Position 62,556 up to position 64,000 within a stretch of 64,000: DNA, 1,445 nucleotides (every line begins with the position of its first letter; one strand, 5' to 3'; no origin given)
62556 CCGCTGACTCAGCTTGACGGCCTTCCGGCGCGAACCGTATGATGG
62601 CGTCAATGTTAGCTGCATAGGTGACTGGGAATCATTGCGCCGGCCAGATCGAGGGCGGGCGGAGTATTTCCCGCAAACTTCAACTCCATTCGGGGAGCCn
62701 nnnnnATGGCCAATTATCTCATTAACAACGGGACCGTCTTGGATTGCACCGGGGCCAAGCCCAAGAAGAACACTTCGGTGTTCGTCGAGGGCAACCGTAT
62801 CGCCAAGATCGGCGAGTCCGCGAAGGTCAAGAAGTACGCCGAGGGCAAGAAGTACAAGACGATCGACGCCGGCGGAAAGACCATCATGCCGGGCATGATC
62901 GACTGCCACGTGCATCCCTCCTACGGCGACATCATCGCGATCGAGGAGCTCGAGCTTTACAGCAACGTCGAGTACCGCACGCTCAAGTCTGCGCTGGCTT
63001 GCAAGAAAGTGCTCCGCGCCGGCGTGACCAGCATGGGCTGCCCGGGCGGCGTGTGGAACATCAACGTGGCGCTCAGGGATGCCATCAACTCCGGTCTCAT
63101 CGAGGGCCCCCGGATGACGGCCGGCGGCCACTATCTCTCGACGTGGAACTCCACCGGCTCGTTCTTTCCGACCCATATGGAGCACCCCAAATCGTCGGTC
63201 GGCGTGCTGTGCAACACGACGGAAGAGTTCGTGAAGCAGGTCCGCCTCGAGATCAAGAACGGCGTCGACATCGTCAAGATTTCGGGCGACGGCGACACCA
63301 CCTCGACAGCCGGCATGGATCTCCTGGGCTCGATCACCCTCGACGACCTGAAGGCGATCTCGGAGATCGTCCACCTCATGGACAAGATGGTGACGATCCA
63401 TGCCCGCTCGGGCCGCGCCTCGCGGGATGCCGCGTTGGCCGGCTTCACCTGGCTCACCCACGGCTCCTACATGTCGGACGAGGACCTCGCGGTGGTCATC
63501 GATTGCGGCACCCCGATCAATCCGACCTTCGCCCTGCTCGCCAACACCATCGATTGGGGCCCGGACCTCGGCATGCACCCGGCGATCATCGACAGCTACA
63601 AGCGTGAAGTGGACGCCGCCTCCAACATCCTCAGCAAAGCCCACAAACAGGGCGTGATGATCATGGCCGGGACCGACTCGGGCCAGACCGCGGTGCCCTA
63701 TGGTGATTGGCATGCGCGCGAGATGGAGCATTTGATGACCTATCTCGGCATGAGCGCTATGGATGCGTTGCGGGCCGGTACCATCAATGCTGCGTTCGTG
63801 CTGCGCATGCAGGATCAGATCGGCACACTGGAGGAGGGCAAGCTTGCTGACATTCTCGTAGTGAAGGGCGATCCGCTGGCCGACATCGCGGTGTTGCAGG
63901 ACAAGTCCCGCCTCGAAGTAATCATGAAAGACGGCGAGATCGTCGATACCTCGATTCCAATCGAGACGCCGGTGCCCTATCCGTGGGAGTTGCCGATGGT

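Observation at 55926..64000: Array of five tandem amidohydrolase paralogs, each a self-contained promoter-leader-gene-terminator unit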

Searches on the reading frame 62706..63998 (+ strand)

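Call 4: search_protein_families(library=pfam, proteins=[window:62706-63998:+])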
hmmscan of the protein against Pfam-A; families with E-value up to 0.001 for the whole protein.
window:62706-63998:+ (431 aa): 2 families
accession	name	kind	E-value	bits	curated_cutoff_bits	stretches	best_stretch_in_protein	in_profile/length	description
PF01979.26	Amidohydro_1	-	1.9e-34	119.9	25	1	59-413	1-345/345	Amidohydrolase family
PF07969.17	Amidohydro_3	-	5.1e-13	49.8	29.7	1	208-413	255-471/472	Amidohydrolase family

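Call 5: search_protein_families(library=ncbifam, proteins=[window:62706-63998:+], max_evalue=0.01)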
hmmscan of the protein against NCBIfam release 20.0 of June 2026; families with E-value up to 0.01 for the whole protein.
window:62706-63998:+ (431 aa): 59 families (the best 25 are shown)
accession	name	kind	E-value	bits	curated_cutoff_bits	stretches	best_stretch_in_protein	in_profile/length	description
NF051886.1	XaaProDiPepCaul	equivalog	1.3e-65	222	500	1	6-413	2-397/398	Xaa-Pro dipeptidase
TIGR01224.1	hutI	equivalog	4.1e-19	68.7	298.15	2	22-75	3-53/377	imidazolonepropionase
NF006056.0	PRK08204.1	subfamily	1.3e-16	60.5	391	2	1-70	2-66/449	hypothetical protein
NF006689.0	PRK09237.1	equivalog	1.8e-14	53.2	371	2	3-70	4-65/383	amidohydrolase/deacetylase family metallohydrolase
NF009060.0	PRK12394.1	equivalog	2e-13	49.9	442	2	346-387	298-339/381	metallo-dependent hydrolase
TIGR00221.1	nagA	equivalog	1.6e-12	47.1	225.65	2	3-76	4-70/380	N-acetylglucosamine-6-phosphate deacetylase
NF005557.0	PRK07228.1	equivalog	7.1e-12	44.8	522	2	5-70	4-64/445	5'-deoxyadenosine deaminase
TIGR02967.1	guan_deamin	equivalog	1.4e-11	44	375.4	2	21-86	5-69/401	guanine deaminase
NF011990.0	PRK15446.2-6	subfamily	1.7e-11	43.5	233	2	4-69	3-64/390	alpha-D-ribose 1-methylphosphonate 5-triphosphate diphosphatase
NF006679.0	PRK09228.1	subfamily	1.7e-11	43.5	351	2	20-80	29-88/433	guanine deaminase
NF006055.0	PRK08203.1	equivalog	3e-10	39.2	532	2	6-70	9-70/455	8-oxoguanine deaminase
NF006549.0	PRK09045.1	equivalog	3.7e-10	39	540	1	349-393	341-385/444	TRZ/ATZ family hydrolase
NF004636.0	PRK05985.1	subfamily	4.5e-10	38.9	408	2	20-71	15-61/398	amidohydrolase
NF005540.0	PRK07203.1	equivalog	7e-10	38.1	444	1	5-70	3-67/444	putative aminohydrolase SsnA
TIGR03314.1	Se_ssnA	subfamily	2.2e-09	36.7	455.5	1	5-70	2-66/441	putative selenium metabolism protein SsnA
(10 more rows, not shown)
